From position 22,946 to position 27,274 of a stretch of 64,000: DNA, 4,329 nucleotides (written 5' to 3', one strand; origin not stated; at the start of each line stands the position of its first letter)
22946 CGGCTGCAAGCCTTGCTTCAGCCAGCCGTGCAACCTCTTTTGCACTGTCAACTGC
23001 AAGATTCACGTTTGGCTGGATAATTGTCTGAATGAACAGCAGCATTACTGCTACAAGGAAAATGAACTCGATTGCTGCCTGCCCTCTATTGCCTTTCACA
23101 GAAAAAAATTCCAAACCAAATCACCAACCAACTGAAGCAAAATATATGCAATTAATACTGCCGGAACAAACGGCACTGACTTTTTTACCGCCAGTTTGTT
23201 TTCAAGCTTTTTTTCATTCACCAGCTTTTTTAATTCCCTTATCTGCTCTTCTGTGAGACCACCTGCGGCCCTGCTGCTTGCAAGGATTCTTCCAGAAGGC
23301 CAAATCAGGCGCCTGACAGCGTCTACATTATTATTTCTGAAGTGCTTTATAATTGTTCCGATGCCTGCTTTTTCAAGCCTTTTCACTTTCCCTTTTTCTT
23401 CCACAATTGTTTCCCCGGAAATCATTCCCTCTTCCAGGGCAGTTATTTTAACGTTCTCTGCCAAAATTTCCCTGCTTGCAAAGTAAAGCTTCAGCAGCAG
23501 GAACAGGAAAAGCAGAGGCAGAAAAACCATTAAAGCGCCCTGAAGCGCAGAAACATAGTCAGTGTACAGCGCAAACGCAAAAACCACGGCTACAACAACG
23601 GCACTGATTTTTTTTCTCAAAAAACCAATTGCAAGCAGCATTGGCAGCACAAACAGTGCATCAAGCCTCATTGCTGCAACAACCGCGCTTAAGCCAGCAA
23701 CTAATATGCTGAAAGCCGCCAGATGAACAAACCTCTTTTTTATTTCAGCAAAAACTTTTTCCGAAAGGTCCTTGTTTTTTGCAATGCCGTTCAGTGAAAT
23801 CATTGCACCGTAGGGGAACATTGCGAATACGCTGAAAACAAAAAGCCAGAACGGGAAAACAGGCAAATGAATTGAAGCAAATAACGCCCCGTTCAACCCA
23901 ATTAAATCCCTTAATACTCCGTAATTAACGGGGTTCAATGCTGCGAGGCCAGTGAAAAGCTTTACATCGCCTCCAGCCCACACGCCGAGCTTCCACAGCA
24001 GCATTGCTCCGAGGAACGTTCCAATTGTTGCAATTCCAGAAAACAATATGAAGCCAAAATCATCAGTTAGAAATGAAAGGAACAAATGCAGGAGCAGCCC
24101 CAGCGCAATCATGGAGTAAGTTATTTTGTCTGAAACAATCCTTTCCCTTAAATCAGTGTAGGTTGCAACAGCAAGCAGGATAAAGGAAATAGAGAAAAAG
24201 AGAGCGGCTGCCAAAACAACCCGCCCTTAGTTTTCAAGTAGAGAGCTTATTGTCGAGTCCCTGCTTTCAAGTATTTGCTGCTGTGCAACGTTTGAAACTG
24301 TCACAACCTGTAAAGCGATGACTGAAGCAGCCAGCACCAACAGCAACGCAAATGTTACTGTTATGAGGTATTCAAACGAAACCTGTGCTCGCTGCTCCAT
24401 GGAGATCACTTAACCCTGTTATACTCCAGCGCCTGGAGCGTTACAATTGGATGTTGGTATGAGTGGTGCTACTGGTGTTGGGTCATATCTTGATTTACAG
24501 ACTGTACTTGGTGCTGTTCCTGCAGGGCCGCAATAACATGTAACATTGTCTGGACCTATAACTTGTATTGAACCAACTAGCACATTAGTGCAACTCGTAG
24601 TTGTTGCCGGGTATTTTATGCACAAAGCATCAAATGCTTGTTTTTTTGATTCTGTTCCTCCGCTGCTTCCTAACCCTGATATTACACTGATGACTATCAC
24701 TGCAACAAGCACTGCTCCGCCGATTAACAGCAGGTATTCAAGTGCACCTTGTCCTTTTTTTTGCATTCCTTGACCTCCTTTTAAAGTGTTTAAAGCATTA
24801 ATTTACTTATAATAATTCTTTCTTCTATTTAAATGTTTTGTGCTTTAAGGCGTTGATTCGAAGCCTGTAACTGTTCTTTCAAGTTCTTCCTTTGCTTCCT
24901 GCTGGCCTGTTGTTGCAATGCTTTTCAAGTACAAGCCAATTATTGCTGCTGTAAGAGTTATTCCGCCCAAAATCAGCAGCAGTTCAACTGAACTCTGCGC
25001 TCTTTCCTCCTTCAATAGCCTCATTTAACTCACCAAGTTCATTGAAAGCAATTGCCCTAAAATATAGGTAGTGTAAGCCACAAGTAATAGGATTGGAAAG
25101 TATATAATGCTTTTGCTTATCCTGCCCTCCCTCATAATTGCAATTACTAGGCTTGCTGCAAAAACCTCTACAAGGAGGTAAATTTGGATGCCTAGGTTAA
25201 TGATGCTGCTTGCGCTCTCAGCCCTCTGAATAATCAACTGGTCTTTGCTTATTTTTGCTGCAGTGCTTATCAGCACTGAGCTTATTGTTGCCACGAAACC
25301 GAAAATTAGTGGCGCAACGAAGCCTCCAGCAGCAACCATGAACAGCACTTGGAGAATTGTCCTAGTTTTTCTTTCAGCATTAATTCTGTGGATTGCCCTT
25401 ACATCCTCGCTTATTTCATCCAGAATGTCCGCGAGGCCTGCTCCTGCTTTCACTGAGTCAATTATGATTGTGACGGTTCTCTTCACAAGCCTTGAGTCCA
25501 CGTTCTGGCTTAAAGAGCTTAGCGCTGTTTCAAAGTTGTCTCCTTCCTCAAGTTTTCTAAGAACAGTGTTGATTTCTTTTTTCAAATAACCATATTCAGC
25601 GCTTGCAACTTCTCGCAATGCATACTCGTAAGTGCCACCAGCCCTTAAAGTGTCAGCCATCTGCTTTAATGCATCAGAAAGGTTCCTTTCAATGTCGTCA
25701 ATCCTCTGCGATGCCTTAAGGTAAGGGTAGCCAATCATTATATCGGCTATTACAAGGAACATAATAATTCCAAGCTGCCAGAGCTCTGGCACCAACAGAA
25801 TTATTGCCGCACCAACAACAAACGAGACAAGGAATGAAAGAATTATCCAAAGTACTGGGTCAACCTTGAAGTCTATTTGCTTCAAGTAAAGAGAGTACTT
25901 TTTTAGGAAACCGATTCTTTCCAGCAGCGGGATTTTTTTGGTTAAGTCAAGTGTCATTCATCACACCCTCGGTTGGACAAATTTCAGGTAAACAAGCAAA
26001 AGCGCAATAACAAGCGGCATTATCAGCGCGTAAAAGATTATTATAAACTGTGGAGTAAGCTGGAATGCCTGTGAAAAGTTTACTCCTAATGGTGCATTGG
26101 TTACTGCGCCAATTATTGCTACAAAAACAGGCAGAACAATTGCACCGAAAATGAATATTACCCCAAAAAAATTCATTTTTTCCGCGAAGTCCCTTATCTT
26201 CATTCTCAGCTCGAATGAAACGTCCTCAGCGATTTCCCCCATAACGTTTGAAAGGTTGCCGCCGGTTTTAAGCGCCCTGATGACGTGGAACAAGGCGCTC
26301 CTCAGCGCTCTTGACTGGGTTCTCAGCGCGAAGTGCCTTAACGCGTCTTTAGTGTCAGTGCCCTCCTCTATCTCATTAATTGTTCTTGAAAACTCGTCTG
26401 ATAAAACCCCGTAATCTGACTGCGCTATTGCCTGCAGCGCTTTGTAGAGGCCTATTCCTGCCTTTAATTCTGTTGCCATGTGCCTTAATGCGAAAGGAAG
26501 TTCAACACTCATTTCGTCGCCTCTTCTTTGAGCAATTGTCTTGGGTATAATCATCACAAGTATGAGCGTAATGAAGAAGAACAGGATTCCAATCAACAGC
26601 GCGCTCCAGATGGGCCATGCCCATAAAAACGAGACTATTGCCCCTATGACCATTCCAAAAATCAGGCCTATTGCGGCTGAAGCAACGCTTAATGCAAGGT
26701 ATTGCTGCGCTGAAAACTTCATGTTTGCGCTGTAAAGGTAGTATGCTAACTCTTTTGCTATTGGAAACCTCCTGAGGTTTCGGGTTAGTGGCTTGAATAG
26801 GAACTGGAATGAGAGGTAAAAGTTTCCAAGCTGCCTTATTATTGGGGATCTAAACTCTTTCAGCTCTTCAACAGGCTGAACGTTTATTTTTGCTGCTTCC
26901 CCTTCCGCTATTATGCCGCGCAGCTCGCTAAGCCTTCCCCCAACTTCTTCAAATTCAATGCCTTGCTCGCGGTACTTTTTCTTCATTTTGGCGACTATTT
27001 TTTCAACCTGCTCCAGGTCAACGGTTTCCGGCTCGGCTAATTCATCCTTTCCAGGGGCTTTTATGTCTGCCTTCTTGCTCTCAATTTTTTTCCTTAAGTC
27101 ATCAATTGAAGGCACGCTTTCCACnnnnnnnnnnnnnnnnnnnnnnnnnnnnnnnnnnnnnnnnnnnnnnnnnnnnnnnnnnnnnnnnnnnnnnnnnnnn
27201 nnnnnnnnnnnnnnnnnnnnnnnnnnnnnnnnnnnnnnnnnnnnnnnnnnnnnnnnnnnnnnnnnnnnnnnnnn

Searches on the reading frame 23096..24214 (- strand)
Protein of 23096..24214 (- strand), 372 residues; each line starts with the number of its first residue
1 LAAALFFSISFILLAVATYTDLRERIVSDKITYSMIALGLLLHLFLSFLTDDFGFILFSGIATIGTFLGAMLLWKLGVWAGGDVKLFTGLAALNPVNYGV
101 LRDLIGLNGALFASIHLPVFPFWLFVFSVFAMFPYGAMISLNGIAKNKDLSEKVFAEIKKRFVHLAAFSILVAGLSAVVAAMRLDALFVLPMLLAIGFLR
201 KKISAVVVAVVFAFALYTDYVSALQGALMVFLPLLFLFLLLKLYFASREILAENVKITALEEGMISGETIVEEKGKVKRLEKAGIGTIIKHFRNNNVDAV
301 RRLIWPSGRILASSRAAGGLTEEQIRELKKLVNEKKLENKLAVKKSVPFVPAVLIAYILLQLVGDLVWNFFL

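Call 20: search_protein_families(library=pfam, proteins=[window:23096-24214:-], max_evalue=0.001)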
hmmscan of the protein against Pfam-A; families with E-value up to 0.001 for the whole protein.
window:23096-24214:- (372 aa): 3 families
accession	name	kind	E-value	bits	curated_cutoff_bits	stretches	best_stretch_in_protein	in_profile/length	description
PF06819.16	Arc_PepC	-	8.4e-16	58.6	23.4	1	238-343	11-110/110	Archaeal Peptidase A24 C-terminal Domain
PF01478.23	Peptidase_A24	-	7.9e-11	42.8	26.5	1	10-121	3-89/104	Type IV leader peptidase family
PF06847.16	Arc_PepC_II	-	0.00025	22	29.9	1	312-366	48-93/93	Archaeal Peptidase A24 C-terminus Type II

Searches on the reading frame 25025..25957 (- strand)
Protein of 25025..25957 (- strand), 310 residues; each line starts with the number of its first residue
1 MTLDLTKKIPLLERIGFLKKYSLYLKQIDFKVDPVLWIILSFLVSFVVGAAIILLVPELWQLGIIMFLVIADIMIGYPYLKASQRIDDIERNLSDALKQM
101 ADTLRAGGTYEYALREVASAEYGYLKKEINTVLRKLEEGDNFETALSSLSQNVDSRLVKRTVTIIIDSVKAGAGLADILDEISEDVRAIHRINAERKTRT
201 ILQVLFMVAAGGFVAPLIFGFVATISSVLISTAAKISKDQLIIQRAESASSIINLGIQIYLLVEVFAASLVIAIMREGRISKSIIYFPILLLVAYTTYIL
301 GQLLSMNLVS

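Call 20: search_protein_families(library=pfam, proteins=[window:25025-25957:-], max_evalue=0.001)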
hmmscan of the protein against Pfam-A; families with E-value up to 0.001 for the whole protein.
window:25025-25957:- (310 aa): 1 family
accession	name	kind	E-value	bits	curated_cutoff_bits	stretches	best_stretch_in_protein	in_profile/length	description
PF00482.28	T2SSF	-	2.8e-17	63.3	25.2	1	97-222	2-123/125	Type II secretion system (T2SS), protein F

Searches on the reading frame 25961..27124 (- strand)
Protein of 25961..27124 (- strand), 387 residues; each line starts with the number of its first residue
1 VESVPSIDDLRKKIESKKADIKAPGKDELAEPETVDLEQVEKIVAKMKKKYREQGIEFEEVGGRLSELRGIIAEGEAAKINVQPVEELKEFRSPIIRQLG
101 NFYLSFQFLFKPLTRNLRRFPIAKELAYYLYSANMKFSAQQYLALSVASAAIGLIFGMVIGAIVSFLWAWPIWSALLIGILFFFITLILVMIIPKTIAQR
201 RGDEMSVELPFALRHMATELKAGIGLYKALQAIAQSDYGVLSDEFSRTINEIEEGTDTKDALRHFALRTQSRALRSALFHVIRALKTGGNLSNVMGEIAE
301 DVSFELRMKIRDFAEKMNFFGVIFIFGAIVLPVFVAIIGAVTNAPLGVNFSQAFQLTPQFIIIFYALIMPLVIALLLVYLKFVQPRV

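Call 20: search_protein_families(library=pfam, proteins=[window:25961-27124:-], max_evalue=0.001)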
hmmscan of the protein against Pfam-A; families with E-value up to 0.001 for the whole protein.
window:25961-27124:- (387 aa): 1 family
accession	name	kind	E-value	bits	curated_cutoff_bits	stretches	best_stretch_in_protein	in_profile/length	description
PF00482.28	T2SSF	-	3.2e-21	76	25.2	1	212-338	1-124/125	Type II secretion system (T2SS), protein F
